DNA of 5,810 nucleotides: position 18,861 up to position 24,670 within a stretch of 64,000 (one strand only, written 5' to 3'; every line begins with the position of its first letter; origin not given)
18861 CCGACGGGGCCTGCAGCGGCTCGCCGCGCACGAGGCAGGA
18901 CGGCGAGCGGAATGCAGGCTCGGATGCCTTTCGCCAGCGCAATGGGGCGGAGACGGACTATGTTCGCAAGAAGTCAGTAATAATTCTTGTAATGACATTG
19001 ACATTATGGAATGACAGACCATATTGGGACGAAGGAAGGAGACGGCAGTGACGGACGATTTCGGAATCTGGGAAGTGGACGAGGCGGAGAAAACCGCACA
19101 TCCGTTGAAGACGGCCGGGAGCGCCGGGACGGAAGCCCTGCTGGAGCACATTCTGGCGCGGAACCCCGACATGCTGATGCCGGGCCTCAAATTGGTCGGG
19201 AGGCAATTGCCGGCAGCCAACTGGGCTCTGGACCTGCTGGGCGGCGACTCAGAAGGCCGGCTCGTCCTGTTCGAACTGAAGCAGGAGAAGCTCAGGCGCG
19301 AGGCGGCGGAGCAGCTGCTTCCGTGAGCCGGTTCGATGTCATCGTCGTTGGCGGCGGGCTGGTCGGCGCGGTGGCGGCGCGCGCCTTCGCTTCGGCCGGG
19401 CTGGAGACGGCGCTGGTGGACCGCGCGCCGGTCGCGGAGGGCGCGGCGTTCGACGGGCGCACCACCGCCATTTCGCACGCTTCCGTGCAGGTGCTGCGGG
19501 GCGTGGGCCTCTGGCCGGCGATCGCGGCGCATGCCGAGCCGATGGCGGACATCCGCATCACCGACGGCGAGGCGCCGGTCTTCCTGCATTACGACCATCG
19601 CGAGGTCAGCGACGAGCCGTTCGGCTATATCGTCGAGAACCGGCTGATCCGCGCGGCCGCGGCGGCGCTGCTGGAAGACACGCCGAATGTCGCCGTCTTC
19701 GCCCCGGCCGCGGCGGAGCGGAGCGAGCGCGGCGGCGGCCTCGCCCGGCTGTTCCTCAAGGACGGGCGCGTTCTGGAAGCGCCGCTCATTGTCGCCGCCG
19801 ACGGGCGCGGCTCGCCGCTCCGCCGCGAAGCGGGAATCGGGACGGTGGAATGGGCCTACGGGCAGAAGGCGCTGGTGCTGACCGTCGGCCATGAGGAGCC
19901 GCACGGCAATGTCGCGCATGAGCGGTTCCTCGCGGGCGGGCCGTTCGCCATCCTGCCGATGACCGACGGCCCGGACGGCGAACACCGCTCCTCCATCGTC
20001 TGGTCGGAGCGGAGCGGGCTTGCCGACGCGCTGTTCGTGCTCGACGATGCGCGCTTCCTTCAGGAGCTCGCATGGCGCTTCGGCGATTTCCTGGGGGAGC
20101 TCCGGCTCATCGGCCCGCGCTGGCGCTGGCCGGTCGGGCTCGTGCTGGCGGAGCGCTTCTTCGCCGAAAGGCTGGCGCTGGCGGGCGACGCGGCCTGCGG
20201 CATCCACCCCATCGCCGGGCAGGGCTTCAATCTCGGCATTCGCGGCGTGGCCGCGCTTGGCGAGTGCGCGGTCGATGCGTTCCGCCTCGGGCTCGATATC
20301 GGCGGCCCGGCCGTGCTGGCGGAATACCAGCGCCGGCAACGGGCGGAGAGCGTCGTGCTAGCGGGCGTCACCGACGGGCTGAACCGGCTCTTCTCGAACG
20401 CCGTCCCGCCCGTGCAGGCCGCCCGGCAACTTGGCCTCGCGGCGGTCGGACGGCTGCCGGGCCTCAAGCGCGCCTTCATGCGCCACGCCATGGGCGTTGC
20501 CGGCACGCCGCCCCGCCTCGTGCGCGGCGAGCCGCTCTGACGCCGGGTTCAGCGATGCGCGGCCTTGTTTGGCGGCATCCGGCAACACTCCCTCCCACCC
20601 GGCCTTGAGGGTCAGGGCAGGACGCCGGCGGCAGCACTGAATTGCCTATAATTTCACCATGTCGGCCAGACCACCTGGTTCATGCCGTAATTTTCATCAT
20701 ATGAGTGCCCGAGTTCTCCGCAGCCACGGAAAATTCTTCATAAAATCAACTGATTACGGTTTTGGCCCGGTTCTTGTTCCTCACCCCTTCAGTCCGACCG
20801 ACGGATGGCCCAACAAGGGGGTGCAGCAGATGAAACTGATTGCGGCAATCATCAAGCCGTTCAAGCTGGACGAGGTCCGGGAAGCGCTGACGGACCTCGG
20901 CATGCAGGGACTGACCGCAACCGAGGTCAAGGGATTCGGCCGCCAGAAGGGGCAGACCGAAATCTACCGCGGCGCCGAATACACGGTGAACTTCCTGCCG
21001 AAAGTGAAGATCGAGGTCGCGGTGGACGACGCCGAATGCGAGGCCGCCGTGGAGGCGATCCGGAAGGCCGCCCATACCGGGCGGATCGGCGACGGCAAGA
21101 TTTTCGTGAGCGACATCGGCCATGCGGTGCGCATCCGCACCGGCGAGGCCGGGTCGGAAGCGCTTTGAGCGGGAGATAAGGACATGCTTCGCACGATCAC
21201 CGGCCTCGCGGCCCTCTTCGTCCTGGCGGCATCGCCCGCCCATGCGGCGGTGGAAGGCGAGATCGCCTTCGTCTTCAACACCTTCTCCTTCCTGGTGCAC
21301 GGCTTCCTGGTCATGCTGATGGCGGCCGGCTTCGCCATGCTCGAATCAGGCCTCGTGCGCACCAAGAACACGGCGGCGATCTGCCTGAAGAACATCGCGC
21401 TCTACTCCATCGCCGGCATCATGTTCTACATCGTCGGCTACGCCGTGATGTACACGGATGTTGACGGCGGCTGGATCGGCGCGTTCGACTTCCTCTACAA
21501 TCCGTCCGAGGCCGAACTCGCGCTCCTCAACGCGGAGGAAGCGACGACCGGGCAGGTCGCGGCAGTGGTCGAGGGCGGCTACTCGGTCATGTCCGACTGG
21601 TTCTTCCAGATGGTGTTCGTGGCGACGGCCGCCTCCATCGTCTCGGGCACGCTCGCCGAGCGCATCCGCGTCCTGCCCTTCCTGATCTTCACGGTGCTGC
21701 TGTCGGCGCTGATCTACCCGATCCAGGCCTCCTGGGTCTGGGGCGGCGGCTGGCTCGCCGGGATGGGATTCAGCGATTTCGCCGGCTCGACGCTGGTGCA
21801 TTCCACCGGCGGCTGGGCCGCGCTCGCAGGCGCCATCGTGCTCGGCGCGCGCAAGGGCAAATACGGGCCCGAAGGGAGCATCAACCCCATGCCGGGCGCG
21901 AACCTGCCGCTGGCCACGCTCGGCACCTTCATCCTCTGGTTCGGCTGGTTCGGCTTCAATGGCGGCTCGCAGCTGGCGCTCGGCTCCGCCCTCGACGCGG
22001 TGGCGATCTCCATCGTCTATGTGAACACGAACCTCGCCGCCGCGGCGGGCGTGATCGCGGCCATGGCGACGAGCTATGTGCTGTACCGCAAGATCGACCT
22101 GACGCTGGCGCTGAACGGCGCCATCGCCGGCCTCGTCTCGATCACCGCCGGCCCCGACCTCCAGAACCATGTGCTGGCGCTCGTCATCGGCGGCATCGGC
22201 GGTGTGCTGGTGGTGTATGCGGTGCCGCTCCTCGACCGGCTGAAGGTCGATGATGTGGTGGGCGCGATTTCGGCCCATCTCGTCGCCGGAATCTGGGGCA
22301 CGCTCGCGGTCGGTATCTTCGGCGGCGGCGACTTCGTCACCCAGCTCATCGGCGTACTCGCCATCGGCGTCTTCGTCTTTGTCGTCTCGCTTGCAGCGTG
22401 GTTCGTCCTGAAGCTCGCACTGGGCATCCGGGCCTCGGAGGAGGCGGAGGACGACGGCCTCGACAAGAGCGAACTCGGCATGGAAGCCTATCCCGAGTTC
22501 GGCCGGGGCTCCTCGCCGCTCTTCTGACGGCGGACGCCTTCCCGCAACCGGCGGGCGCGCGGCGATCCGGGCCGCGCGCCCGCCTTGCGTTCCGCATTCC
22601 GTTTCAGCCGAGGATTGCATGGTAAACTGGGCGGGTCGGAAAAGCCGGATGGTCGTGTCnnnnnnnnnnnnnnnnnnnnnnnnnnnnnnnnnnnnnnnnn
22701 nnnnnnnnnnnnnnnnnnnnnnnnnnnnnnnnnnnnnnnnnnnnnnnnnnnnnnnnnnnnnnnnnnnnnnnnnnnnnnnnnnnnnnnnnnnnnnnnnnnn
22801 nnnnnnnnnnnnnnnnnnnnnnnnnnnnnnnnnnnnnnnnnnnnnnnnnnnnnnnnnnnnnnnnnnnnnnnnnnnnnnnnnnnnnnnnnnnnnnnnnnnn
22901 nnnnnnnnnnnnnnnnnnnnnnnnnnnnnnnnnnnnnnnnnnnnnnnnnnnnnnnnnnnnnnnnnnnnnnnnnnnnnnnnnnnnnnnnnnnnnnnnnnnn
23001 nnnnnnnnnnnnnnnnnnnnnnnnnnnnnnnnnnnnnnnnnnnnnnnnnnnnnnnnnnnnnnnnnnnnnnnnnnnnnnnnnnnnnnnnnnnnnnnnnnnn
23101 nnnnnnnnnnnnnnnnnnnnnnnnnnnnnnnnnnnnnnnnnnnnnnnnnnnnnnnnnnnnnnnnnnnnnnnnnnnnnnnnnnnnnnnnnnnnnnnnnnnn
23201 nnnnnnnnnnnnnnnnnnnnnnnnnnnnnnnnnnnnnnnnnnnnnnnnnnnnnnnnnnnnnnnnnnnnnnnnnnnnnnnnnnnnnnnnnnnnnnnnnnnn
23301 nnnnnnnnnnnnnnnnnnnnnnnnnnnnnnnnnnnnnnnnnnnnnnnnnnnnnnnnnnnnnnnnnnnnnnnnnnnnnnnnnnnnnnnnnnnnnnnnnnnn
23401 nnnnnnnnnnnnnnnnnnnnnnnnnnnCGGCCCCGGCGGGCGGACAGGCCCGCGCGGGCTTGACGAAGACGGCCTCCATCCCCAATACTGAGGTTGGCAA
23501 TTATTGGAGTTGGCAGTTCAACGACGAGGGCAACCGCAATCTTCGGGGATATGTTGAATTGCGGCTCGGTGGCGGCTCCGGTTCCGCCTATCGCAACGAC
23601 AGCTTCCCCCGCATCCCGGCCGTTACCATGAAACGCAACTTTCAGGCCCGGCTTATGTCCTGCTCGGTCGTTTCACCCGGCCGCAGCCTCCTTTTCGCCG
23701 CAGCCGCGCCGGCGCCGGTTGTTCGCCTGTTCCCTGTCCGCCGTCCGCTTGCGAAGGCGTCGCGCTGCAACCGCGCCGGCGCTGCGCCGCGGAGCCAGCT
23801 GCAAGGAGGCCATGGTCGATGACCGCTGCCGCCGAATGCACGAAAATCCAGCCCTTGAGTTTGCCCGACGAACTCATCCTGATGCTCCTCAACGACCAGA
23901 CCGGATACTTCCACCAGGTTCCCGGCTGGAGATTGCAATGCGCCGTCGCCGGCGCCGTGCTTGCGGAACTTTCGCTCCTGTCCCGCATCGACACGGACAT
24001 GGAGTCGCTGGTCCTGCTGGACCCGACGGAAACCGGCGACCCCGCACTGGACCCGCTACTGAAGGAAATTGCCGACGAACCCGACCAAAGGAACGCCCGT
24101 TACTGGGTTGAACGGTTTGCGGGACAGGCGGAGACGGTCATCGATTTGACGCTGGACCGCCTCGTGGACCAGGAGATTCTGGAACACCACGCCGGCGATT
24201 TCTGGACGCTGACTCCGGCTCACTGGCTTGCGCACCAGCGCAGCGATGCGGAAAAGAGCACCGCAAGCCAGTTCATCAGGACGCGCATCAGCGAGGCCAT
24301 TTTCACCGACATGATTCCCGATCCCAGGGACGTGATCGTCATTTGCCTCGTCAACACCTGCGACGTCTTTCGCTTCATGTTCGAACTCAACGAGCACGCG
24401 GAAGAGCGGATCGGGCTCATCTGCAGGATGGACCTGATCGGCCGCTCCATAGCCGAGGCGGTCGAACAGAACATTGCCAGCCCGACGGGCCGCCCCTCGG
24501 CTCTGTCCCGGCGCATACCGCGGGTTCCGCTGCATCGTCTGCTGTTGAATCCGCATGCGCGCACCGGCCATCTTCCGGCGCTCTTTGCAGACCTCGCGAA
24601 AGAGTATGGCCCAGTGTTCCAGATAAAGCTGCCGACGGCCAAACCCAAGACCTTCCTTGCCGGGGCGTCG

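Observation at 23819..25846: A single 675-aa ORF fuses a GPP34/GOLPH3-like domain to a cytochrome P450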

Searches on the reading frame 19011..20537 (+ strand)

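Call 9: search_protein_families(library=pfam, proteins=[window:19011-20537:+], max_evalue=0.001)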
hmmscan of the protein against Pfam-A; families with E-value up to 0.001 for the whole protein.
window:19011-20537:+ (509 aa): 5 families
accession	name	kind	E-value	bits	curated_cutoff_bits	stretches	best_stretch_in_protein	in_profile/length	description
PF01494.25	FAD_binding_3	-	2.9e-23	83.1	22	1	108-418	2-316/349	FAD binding domain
PF07992.20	Pyr_redox_2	-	2.2e-05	24.5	26.1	0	109-156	144-190/291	Pyridine nucleotide-disulphide oxidoreductase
PF12831.13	FAD_oxidored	-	2.9e-05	24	27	1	109-233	1-109/416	FAD dependent oxidoreductase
PF01266.30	DAO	-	0.00012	22.2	27.9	1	109-158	1-49/353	FAD dependent oxidoreductase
PF00890.30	FAD_binding_2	-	0.00097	18.9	20.4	0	109-161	1-47/414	FAD binding domain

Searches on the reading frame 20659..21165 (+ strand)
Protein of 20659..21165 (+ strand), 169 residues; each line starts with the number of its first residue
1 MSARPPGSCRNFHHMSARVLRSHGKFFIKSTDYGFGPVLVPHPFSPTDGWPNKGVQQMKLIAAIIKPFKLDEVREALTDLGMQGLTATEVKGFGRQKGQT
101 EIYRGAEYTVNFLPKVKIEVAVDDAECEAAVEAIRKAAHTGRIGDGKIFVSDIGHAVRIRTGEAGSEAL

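Call 9: search_protein_families(library=pfam, proteins=[window:20659-21165:+], max_evalue=0.001)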
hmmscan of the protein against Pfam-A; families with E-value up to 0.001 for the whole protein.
window:20659-21165:+ (169 aa): 1 family
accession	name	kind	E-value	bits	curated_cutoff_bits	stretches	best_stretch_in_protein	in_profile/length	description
PF00543.27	P-II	-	2.7e-30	105.2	25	1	58-163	1-102/102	Nitrogen regulatory protein P-II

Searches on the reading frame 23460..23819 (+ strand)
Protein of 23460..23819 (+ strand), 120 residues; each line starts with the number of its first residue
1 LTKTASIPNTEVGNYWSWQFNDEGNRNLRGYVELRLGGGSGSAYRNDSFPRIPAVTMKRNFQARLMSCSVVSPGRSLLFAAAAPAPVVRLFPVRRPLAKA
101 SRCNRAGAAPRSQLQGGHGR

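Call 9: search_protein_families(library=pfam, proteins=[window:23460-23819:+], max_evalue=0.001)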
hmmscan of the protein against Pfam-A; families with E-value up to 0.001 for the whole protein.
window:23460-23819:+ (120 aa): 0 families

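Call 30: search_protein_families(library=ncbifam, proteins=[window:23460-23819:+], max_evalue=0.001)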
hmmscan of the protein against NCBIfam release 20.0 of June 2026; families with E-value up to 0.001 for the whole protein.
window:23460-23819:+ (120 aa): 0 families

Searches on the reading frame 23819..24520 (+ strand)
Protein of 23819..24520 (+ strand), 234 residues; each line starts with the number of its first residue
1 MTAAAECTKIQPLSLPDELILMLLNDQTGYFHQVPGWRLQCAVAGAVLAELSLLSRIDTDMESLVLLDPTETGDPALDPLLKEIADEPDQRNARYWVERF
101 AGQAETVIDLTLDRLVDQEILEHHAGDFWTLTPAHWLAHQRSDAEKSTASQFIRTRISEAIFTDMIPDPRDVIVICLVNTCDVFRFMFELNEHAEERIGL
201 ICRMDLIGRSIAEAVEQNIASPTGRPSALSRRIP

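Call 12: search_solved_structures(query=window:23819-24520:+, max_evalue=1, show_alignments=2)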
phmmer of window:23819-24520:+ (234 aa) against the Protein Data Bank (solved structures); distinct sequences matched with E-value up to 1: 5.
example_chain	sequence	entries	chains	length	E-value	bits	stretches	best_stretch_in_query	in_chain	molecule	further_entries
3kn1_A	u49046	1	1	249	0.017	17.9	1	11-113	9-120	Golgi phosphoprotein 3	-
9qpq_A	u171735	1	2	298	0.031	17.1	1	11-113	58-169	Golgi phosphoprotein 3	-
2zii_A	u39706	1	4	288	0.051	16.4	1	9-110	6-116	Vacuolar protein sorting-associated protein 74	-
4tu3_A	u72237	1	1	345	0.087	15.6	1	9-109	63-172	Vacuolar protein sorting-associated protein 74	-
2zih_A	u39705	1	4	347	0.088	15.6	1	9-109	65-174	Vacuolar protein sorting-associated protein 74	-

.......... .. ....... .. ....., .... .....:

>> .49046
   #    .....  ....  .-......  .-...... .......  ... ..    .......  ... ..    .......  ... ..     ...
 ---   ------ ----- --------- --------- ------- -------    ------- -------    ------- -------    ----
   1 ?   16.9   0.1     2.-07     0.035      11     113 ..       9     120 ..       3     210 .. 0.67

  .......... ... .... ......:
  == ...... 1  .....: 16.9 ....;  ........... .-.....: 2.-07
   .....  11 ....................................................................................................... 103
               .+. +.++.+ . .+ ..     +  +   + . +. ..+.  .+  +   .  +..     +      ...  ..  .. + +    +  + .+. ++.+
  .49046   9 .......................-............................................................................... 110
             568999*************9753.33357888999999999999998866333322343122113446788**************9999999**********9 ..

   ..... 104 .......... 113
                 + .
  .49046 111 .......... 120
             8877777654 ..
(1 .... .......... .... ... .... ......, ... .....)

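Call 29: search_solved_structures(query=A2, max_evalue=1, show_alignments=2)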
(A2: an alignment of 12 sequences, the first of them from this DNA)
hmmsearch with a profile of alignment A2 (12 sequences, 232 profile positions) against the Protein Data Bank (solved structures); distinct sequences matched with E-value up to 1: 6.
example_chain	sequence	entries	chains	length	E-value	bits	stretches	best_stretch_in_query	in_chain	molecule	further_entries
3kn1_A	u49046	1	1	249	3.6e-05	26.5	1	8-193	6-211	Golgi phosphoprotein 3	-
9qpq_A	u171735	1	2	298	5.8e-05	25.8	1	8-193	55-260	Golgi phosphoprotein 3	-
2zii_A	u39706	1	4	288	7.1e-05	25.5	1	8-169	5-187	Vacuolar protein sorting-associated protein 74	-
4tu3_A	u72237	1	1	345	0.00011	24.9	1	8-169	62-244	Vacuolar protein sorting-associated protein 74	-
2zih_A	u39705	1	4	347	0.00011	24.9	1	8-169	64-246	Vacuolar protein sorting-associated protein 74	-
3s3t_A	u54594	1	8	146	0.19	14.3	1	51-88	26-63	Nucleotide-binding protein, universal stress protein UspA family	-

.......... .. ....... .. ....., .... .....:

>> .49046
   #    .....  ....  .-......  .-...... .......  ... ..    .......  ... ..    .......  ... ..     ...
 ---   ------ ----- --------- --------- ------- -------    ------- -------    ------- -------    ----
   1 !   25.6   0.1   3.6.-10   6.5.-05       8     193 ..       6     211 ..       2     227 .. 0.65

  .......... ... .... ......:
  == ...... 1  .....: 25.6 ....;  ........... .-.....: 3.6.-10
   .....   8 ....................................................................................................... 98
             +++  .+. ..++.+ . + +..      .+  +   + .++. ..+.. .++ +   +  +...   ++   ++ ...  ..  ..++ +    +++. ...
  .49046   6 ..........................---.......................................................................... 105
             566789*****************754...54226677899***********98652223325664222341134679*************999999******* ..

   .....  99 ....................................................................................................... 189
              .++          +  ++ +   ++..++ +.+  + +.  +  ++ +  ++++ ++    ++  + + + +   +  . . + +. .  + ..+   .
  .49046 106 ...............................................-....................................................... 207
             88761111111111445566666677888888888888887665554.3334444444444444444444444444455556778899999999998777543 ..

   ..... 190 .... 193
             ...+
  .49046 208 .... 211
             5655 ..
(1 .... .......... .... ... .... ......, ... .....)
